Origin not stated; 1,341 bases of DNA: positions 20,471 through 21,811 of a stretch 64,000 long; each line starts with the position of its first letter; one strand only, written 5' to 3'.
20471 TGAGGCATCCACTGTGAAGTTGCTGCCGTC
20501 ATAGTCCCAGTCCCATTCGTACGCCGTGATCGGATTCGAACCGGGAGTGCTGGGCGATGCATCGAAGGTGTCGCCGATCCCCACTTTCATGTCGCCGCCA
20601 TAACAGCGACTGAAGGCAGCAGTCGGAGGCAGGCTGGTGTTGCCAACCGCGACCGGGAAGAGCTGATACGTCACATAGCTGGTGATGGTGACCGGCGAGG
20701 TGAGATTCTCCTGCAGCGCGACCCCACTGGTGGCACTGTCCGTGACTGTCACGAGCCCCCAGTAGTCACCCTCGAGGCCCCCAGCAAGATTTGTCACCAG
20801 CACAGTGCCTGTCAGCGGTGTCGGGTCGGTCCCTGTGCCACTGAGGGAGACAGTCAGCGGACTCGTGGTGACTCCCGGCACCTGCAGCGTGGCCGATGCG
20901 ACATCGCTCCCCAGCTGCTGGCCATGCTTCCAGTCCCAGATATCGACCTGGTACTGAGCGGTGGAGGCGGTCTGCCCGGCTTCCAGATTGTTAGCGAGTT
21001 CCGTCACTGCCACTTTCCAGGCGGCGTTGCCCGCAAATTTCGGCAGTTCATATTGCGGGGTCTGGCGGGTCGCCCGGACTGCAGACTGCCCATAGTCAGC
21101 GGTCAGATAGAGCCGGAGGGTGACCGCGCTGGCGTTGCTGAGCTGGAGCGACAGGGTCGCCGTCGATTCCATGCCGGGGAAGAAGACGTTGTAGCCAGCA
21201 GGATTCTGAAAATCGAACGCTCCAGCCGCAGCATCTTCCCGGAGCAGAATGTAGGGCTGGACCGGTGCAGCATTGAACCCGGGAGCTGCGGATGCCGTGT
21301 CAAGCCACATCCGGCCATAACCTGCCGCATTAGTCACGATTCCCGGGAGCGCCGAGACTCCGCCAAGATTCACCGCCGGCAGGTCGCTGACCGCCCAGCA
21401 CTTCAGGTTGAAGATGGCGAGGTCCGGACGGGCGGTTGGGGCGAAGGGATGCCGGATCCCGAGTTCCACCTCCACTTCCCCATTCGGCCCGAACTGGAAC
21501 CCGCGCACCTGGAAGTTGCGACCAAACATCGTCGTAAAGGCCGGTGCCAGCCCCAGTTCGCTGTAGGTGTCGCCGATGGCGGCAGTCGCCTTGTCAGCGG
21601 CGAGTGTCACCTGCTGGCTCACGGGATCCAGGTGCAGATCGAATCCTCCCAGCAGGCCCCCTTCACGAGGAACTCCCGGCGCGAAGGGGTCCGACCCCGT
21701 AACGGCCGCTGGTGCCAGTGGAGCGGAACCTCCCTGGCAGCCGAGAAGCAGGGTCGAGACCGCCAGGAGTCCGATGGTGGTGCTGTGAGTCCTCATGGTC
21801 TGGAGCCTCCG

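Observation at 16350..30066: Head-to-tail array of five ~880-900 aa paralogous lipoproteins built on an N-terminal module I cannot assign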

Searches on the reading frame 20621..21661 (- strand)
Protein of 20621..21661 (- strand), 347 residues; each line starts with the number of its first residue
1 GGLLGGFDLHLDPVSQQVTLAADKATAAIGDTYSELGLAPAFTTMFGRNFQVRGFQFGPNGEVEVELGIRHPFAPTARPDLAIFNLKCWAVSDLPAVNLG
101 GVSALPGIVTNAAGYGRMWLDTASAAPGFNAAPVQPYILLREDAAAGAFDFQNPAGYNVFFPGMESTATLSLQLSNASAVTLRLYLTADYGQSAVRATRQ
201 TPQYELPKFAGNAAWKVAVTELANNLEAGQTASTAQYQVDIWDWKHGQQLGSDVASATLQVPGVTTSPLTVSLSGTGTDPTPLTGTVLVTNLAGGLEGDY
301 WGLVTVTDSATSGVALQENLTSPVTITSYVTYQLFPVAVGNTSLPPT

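Call 11: find_homologous_proteins(query=window:20621-21661:-, max_evalue=0.001)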
Query seq(347 aa) (347 aa): 4 proteins with E <= 0.001 among 8000 candidates.
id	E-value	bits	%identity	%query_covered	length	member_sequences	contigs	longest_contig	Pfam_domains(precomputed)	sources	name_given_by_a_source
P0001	1.7e-108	381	54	97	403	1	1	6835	-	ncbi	ncbi:MAG: hypothetical protein ABI743_03265, partial [bacterium]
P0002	1.6e-102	362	53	100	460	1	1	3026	-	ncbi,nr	ncbi:MAG TPA: hypothetical protein VEI97_05580, partial [bacterium]|nr:hypothetical protein [bacteri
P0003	5.6e-82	294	53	75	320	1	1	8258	-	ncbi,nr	ncbi:MAG TPA: hypothetical protein VEI97_19195, partial [bacterium]|nr:hypothetical protein [bacteri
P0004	9.3e-81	290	45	99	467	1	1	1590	-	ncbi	ncbi:MAG: hypothetical protein ABI743_15185, partial [bacterium]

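Call 19: find_related_loci(query=A2, collection=genome_contigs, flank=10000)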
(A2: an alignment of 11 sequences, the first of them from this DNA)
Query A2 (347 aa) in genome_contigs; peptide patterns used: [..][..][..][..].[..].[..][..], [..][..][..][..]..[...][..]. (x = any residue, [..] = any of these).
77 stretches matched a pattern; 1 encode a relative of the query (tblastn E <= 1e-3); 1 distinct loci.
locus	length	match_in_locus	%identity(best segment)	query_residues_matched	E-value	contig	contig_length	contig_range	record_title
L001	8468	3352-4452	28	2-343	5e-25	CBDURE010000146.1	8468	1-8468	MAG TPA_asm: uncultured bacterium isolate SRR22302362_metabat2_46 genome assembly, contig: ERZ25746724.4719, whole genom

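Call 23: search_protein_families(library=pfam, proteins=[L001:3091-5799:+, L001:6003-8342:+, L001:352-1803:+, L001:1968-3035:+], max_evalue=0.01)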
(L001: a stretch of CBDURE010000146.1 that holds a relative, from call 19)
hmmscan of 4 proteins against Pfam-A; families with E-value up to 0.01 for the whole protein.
L001:3091-5799:+ (902 aa): 1 family
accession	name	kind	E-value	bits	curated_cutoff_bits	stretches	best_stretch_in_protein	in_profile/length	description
PF06739.17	SBBP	-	3.8e-14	52.8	20.5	2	850-872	8-31/38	Beta-propeller repeat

L001:6003-8342:+ (779 aa): 2 families
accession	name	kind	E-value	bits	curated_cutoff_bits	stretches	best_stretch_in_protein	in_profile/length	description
PF06739.17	SBBP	-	1.1e-11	44.9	20.5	1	653-676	7-31/38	Beta-propeller repeat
PF17164.10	DUF5122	-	0.00052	20.7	27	0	599-615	2-21/36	Domain of unknown function (DUF5122) beta-propeller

L001:352-1803:+ (483 aa): 1 family
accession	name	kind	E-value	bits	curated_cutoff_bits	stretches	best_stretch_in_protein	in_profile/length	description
PF13598.12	DUF4139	-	2.8e-07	30.9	31.8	1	196-440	1-153/205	Domain of unknown function (DUF4139)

L001:1968-3035:+ (355 aa): 1 family
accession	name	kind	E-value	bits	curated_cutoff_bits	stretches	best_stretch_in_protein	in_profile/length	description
PF06089.17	Asparaginase_II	-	7e-91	305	25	1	9-329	1-307/322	L-asparaginase II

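Call 27: predict_structure(alignment_id=A2)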
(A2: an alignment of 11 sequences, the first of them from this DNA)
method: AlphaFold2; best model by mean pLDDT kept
length: 347 residues; sequences in the alignment: 11
mean_pLDDT: 74.5   pTM: 0.79
mean pLDDT of the five models: 74.5, 69.0, 67.3, 65.9, 63.5
residues with pLDDT >= 90: 106; 70-90: 116; 50-70: 79; < 50: 46
segments of 3 or more residues with pLDDT < 50: 1-3, 26-38, 191-211, 246-251
pLDDT, mean of each block of 10 residues (from residue 1): 70 89 51 38 64 91 92 75 78 83 87 78 55 82 68 65 89 83 77 36 37 79 95 96 59 79 94 73 91 94 86 55 67 93 54
secondary structure, 60 per line:
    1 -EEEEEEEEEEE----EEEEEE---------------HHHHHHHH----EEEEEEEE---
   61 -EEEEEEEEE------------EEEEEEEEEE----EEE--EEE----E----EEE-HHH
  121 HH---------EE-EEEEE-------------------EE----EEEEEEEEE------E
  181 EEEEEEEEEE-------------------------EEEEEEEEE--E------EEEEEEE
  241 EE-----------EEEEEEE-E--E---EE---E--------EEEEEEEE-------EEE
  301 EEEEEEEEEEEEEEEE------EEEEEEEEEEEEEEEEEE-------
elements in order: E2-12 E17-22 H38-45 E50-57 E62-70 E83-92 E97-99 E102-104 E114-116 H118-122 E135-139 E165-173 E180-190 E216-224 E234-242 E254-260 E283-290 E298-316 E323-340
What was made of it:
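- The two most conserved N-module motifs fall in low-confidence loops of the model (call 27), so their spatial arrangement is unknown. The conserved motifs lie in loops rather than in core strands (call 27).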

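Call 29: search_protein_representatives(alignment_id=A2)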
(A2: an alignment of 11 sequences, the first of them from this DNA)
Query: 11 sequences, 348 profile positions. Proteins with E-value up to 0.001 (for the whole library): 857; up to 1e-10: 531; up to 1e-30: 416. The best 150 are listed.
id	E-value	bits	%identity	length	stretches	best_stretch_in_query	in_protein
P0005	9.5e-165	563.9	-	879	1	2-348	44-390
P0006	5.9e-159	544.8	-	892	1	3-348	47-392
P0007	2.6e-155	532.8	-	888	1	4-348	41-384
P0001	1.1e-153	527.5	-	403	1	4-348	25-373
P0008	1.3e-152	524.0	-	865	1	3-348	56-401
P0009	1.4e-143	494.3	-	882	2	5-347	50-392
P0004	5.7e-140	482.4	-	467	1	2-347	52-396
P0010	3.0e-125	434.0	-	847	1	7-343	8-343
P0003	3.0e-121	420.8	-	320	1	3-266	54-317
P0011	2.2e-119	414.7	-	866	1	2-347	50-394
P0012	2.8e-119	414.3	-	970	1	2-342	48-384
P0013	4.9e-113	393.8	-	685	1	3-345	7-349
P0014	2.4e-97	342.2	-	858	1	18-345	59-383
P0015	4.0e-95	334.9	-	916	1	8-342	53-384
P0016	2.8e-94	332.1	-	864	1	16-345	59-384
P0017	2.9e-80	286.0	-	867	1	2-344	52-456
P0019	3.4e-79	282.5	-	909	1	4-347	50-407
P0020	6.0e-77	275.1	-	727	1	3-344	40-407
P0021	5.3e-76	272.0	-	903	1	3-343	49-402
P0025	1.2e-72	261.0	-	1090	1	3-340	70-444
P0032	1.1e-67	244.7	-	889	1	4-348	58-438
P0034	1.3e-67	244.4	-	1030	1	5-343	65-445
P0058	6.2e-63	229.0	-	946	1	2-347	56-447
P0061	1.0e-62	228.3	-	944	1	4-347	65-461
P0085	7.9e-60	218.8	-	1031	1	3-338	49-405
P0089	1.2e-59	218.2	-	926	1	4-345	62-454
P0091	1.6e-59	217.8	-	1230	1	5-347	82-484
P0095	9.2e-59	215.3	-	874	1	3-341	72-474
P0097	1.3e-58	214.8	-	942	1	11-344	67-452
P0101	4.2e-58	213.2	-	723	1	4-341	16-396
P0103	9.2e-58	212.0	-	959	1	4-348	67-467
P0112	1.5e-56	208.0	-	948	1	4-348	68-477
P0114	2.2e-56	207.5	-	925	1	4-348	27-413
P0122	8.7e-55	202.2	-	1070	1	6-342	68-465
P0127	1.8e-53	197.9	-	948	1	4-347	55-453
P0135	1.9e-52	194.6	-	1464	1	4-346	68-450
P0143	2.1e-51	191.1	-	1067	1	3-343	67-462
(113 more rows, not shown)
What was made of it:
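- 857 representatives, 416 of them at E<=1e-30 (call 29).
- Tried and rejected: The exhaustive profile search was needed to reveal the family (call 29).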

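Call 30: fold_search(model_id=the predicted structure, library=pdb)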
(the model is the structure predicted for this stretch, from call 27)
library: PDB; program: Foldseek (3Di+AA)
matches with E <= 10: 854; with E <= 0.001: 4
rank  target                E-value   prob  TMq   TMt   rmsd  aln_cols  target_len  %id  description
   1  4kkp_B                5.2e-04  0.92  0.21  0.28  20.4       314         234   10  Crystal structure of Vibrio cholerae RbmA (crystal form 2) (released 2013-05-22)
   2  7kgz_A                6.1e-04  0.84  0.20  0.12  19.1       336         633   11  FMN-binding beta-glucuronidase from Roseburia hominis (released 2021-11-10)
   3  8cs9_X                8.0e-04  0.97  0.20  0.11  16.8       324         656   10  Composite reconstruction of Class 1 of the erythrocyte ankyrin-1 complex (released 2022-07-20)
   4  4kkp_A                8.5e-04  0.85  0.20  0.27  20.1       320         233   10  Crystal structure of Vibrio cholerae RbmA (crystal form 2) (released 2013-05-22)
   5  9a3v_A                1.1e-03  0.96  0.21  0.11  17.8       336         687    9  Predicted model of tissue transglutaminase 2 (TG2) in complex with plasma fibronectin type III modules 14 and 15 (FNII (released 2024-02-02)
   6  2blf_A                1.3e-03  1.00  0.20  0.19   7.6       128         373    9  Sulfite dehydrogenase from Starkeya Novella (released 2005-04-28)
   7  9i1y_A                1.3e-03  0.51  0.16  0.20  18.7       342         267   10  WxLIP from Enterococcus faecium (released 2026-01-28)
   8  3s3j_A                1.4e-03  0.97  0.23  0.13  17.0       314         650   10  Transglutaminase 2 in complex with a novel inhibitor (released 2012-06-06)
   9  2c9x_A                1.7e-03  1.00  0.20  0.19   7.7       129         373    9  Sulfite dehydrogenase from Starkeya Novella Y236F mutant (released 2006-08-16)
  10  1nug_B                1.9e-03  0.97  0.22  0.12  16.5       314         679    8  Role of Calcium Ions in the Activation and Activity of the Transglutaminase 3 Enzyme (2 calciums, 1 Mg, inactive form) (released 2003-04-22)
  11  4n6r_A                2.0e-03  0.98  0.20  0.38   7.8       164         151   12  Crystal structure of VosA-VelB-complex (released 2014-01-22)
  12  9i1y_B                2.2e-03  0.51  0.16  0.20  19.7       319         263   12  WxLIP from Enterococcus faecium (released 2026-01-28)
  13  7usy_J                2.4e-03  0.25  0.16  0.15  25.0       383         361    8  Structure of C. elegans TMC-1 complex with ARRD-6 (released 2022-10-19)
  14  1zlg                  2.5e-03  0.69  0.20  0.12  21.9       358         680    8  Solution structure of the extracellular matrix protein anosmin-1 (released 2006-05-09)
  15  6uwr_A                2.8e-03  0.44  0.16  0.10  26.9       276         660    7  Clostridium difficile binary toxin translocase CDTb in asymmetric tetradecamer conformation (released 2020-01-22)
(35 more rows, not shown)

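Call 34: search_protein_families(library=pfam, alignment_id=A3, max_evalue=0.001)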
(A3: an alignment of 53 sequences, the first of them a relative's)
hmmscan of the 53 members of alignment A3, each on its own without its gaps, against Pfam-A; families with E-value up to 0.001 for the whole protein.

A. member 1, P0006 (892 aa): 1 family
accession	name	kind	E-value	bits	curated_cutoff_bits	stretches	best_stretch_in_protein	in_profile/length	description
PF18911.6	PKD_4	-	3.7e-07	30.5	27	1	402-474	11-80/85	PKD domain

B. families by the number of members that match (of 53 scanned): 20 families
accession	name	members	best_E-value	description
PF18911.6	PKD_4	17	4.1e-23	PKD domain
PF00801.26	PKD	9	2.2e-14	PKD domain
PF22352.2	K319L-like_PKD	8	1.9e-20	K319L-like, PKD domain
PF13088.12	BNR_2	4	7.3e-08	BNR repeat-like domain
PF13360.13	PQQ_2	3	1.4e-28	Outer membrane protein assembly factor BamB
PF21027.3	Sde0182_C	3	3.9e-05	Cellulose-binding protein Sde0182, C-terminal domain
PF13570.13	Beta-prop_ACSF4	2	7.1e-30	Beta-alanine-activating enzyme, beta-propeller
PF01011.28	PQQ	2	1.4e-07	Glucose/ethanol/alcohol dehydrogenase, beta-propeller domain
PF13688.12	Reprolysin_5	2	4.5e-05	Metallo-peptidase family M12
PF08309.17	LVIVD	1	1.5e-43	LVIVD repeat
PF01839.29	FG-GAP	1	1.1e-36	FG-GAP repeat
PF13517.12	FG-GAP_3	1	2e-20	FG-GAP-like repeat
PF16819.11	DUF5074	1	3.8e-07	Domain of unknown function (DUF5074)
PF13229.12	Beta_helix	1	5.5e-06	Right handed beta helix region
PF17963.7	Big_9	1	2e-05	Bacterial Ig domain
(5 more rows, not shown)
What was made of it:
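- Some family members already carry an enzyme as the head (Reprolysin_5, call 34). Some family relatives match Pfam BNR_2 (call 34).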

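Call 38: find_homologous_proteins(query=A4, max_evalue=1e-10)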
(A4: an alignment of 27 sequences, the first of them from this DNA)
Query A4 (27 sequences) (347 aa, profile of the alignment): 11 proteins with E <= 1e-10 among 8000 candidates.
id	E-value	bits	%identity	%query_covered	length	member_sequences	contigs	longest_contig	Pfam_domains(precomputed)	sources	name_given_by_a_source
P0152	5.4e-113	396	29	76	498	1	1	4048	-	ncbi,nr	ncbi:MAG TPA: hypothetical protein VEI97_15010, partial [bacterium]|nr:hypothetical protein [bacteri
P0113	4.8e-110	386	25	97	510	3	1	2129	-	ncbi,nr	ncbi:hypothetical protein KKB99_07155, partial [bacterium]|nr:hypothetical protein [bacterium] MBU10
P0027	1.1e-109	385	35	79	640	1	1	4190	-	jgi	-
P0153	2.3e-98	347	28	83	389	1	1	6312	-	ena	-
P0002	2.1e-85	305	53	100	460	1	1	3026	-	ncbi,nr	ncbi:MAG TPA: hypothetical protein VEI97_05580, partial [bacterium]|nr:hypothetical protein [bacteri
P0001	2.1e-85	305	54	97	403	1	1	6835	-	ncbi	ncbi:MAG: hypothetical protein ABI743_03265, partial [bacterium]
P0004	1.1e-83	299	45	99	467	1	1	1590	-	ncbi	ncbi:MAG: hypothetical protein ABI743_15185, partial [bacterium]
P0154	4.3e-82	294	50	96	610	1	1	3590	PF00801.27,PF18911.7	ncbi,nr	ncbi:MAG TPA: PKD domain-containing protein, partial [bacterium]|nr:PKD domain-containing protein [b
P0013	8.9e-70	253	43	99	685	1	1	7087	PF00801.27,PF18911.7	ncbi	ncbi:MAG: PKD domain-containing protein, partial [bacterium]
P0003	2.3e-62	229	53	75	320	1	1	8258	-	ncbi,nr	ncbi:MAG TPA: hypothetical protein VEI97_19195, partial [bacterium]|nr:hypothetical protein [bacteri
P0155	1.2e-39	154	23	48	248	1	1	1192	-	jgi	-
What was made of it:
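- Tried and rejected: Word-indexed homology searches returned only 4 and 11 hits, all 'hypothetical protein [bacterium]' (calls 11, 38).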

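Call 39: search_protein_families(library=pfam, proteins=[P0008, P0009, P0010, P0011, P0012, P0014, P0015, P0016, P0019, P0021], max_evalue=0.1)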
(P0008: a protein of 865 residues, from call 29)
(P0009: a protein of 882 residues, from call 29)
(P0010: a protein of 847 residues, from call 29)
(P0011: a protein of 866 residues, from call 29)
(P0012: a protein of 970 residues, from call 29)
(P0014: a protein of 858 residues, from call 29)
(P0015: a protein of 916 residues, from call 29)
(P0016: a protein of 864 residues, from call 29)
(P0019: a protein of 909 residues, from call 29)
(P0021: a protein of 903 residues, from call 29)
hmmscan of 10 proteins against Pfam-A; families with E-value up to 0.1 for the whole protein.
P0008 (865 aa): 2 families
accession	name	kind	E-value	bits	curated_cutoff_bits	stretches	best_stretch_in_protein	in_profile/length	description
PF18911.6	PKD_4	-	3.3e-06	27.5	27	1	419-479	21-76/85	PKD domain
PF00801.26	PKD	-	0.00016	22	23.5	1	431-475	28-69/80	PKD domain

P0009 (882 aa): 2 families
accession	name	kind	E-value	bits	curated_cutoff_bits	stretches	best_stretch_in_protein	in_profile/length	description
PF18911.6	PKD_4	-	7.5e-06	26.3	27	1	403-481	11-85/85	PKD domain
PF20067.5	SSL_N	-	0.056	13.8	18.9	0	506-524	21-39/46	Strictosidine synthase-like, N-terminal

P0010 (847 aa): 2 families
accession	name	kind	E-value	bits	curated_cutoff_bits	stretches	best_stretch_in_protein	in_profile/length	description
PF18911.6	PKD_4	-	5.5e-06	26.8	27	1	364-430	21-83/85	PKD domain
PF00801.26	PKD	-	0.025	15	23.5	1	376-429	28-78/80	PKD domain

P0011 (866 aa): 2 families
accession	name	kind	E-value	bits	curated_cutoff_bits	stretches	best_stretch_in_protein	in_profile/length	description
PF18911.6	PKD_4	-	1.4e-08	35.1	27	1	394-479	4-78/85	PKD domain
PF00801.26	PKD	-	0.0069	16.8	23.5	1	426-474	26-71/80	PKD domain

P0012 (970 aa): 5 families
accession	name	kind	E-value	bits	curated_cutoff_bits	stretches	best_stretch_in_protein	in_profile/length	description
PF18911.6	PKD_4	-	1.2e-17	64.1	27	2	486-579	1-85/85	PKD domain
PF00801.26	PKD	-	4.3e-06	27.1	23.5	2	401-472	9-73/80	PKD domain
PF22352.2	K319L-like_PKD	-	3.9e-05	24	27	1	500-579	5-84/84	K319L-like, PKD domain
PF02010.21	REJ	-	0.0013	17.8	25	0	469-540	68-144/452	REJ domain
PF17963.7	Big_9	-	0.077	14.3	23.6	0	486-577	1-88/89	Bacterial Ig domain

P0014 (858 aa): 2 families
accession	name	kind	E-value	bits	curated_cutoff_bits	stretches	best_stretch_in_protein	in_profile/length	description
PF00801.26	PKD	-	8.8e-06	26.1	23.5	1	396-468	7-71/80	PKD domain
PF18911.6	PKD_4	-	7e-05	23.2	27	1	398-470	11-76/85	PKD domain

P0015 (916 aa): 1 family
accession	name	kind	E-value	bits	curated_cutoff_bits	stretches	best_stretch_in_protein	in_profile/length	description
PF05345.18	He_PIG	-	0.00064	20.5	24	1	415-485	24-95/96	Putative Ig domain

P0016 (864 aa): 1 family
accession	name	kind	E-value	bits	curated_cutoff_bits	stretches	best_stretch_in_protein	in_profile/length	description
PF18911.6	PKD_4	-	0.031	14.8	27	1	405-467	17-72/85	PKD domain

P0019 (909 aa): 1 family
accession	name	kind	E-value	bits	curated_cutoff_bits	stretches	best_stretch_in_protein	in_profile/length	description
PF02012.26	BNR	-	0.05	14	27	0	857-866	2-11/12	BNR/Asp-box repeat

P0021 (903 aa): 2 families
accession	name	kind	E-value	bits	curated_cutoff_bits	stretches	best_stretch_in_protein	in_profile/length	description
PF18911.6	PKD_4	-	3.8e-06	27.3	27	1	416-503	4-75/85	PKD domain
PF00801.26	PKD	-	2.2e-05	24.8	23.5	1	427-508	13-77/80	PKD domain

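Call 41: search_protein_families(library=pfam, proteins=[P0061, P0089, P0097, P0127, P0095, P0058, P0122, P0114, P0143, P0103], max_evalue=0.01)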
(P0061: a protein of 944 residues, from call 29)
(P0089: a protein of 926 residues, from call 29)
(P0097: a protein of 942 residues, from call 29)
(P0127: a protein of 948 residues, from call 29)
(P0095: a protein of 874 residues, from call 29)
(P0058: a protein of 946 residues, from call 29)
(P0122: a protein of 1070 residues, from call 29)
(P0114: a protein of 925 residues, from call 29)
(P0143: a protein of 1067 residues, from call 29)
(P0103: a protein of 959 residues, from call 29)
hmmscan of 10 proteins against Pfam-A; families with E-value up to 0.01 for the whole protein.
P0061 (944 aa): 1 family
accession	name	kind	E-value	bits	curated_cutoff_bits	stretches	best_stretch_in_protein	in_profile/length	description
PF18911.6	PKD_4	-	1.5e-05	25.4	27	1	470-546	10-80/85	PKD domain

P0089 (926 aa): 3 families
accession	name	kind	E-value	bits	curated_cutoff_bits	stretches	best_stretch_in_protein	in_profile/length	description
PF18911.6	PKD_4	-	3.8e-08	33.7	27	1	473-537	17-76/85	PKD domain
PF22352.2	K319L-like_PKD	-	3.3e-07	30.7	27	1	475-543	13-82/84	K319L-like, PKD domain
PF00801.26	PKD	-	0.0059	17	23.5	0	483-533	24-69/80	PKD domain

P0097 (942 aa): 1 family
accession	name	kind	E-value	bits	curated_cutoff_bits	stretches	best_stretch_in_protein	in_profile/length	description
PF18911.6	PKD_4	-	0.0019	18.6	27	1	465-538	10-72/85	PKD domain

P0127 (948 aa): 1 family
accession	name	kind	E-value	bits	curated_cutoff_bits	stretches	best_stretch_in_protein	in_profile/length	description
PF18911.6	PKD_4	-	0.00037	20.9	27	1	462-548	9-85/85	PKD domain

P0095 (874 aa): 1 family
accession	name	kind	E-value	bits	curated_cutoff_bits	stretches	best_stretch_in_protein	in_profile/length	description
PF15892.11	BNR_4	-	0.0013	18.6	27.3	0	692-750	108-169/272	BNR repeat-containing family member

P0058 (946 aa): 2 families
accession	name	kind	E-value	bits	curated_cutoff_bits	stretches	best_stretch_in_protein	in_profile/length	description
PF18911.6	PKD_4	-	1.9e-06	28.3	27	1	459-526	11-71/85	PKD domain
PF00801.26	PKD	-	0.0028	18.1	23.5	1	453-526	4-68/80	PKD domain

P0122 (1070 aa): 4 families
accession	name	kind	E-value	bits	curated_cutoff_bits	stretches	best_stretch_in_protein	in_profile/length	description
PF18911.6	PKD_4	-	1.9e-13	50.7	27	2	484-513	13-42/85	PKD domain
PF22352.2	K319L-like_PKD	-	4e-08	33.6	27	1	590-655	13-78/84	K319L-like, PKD domain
PF00801.26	PKD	-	1.1e-07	32.1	23.5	1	479-513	5-37/80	PKD domain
PF21027.3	Sde0182_C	-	8.2e-05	23.6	27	0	490-510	1-21/83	Cellulose-binding protein Sde0182, C-terminal domain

P0114 (925 aa): 0 families

P0143 (1067 aa): 3 families
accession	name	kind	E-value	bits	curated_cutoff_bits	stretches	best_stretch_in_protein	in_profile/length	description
PF18911.6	PKD_4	-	3e-25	88.5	27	2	559-651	1-85/85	PKD domain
PF00801.26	PKD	-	7.1e-12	45.6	23.5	1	571-642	8-73/80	PKD domain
PF22352.2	K319L-like_PKD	-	4.5e-05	23.8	27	0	575-651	8-84/84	K319L-like, PKD domain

P0103 (959 aa): 2 families
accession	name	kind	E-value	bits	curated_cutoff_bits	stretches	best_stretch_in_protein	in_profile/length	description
PF18911.6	PKD_4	-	0.00086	19.8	27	1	479-507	14-42/85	PKD domain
PF18778.7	NAD1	-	0.004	17.7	27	1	94-170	67-136/175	Novel AID APOBEC clade 1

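Call 46: find_encoding_contigs(protein=P0005, flank=2000, max_places=4)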
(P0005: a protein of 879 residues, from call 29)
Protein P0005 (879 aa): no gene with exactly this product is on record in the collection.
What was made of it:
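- Tried and rejected: The window protein could not be located in the contig index (call 46).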

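Call 48: find_encoding_contigs(protein=P0013, flank=8000, max_places=3)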
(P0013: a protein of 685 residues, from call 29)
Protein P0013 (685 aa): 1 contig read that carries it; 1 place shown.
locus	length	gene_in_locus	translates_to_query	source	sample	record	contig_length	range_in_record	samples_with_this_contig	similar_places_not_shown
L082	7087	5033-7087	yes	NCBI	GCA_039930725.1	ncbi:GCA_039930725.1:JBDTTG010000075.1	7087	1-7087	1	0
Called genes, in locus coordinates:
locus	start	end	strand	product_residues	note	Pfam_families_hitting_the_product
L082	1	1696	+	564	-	?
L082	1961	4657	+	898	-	PF18911:PKD_4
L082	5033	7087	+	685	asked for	PF18911:PKD_4, PF00801:PKD (weak)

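Call 49: find_encoding_contigs(protein=P0003, flank=9000, max_places=3)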
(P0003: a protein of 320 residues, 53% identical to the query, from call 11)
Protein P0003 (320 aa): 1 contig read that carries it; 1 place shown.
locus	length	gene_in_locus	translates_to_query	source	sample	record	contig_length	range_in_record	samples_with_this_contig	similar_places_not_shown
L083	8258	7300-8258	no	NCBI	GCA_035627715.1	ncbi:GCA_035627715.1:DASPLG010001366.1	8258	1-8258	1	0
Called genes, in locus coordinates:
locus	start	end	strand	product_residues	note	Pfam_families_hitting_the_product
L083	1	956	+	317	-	?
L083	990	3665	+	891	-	PF18911:PKD_4 (weak)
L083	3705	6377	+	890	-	PF00801:PKD (weak), PF18911:PKD_4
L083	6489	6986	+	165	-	-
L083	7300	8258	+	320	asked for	?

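Call 54: search_protein_families(library=pfam, proteins=[L083:6489-6986:+], max_evalue=0.01)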
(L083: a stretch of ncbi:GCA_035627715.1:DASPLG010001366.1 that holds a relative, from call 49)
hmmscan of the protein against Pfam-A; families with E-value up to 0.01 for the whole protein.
L083:6489-6986:+ (165 aa): 0 families
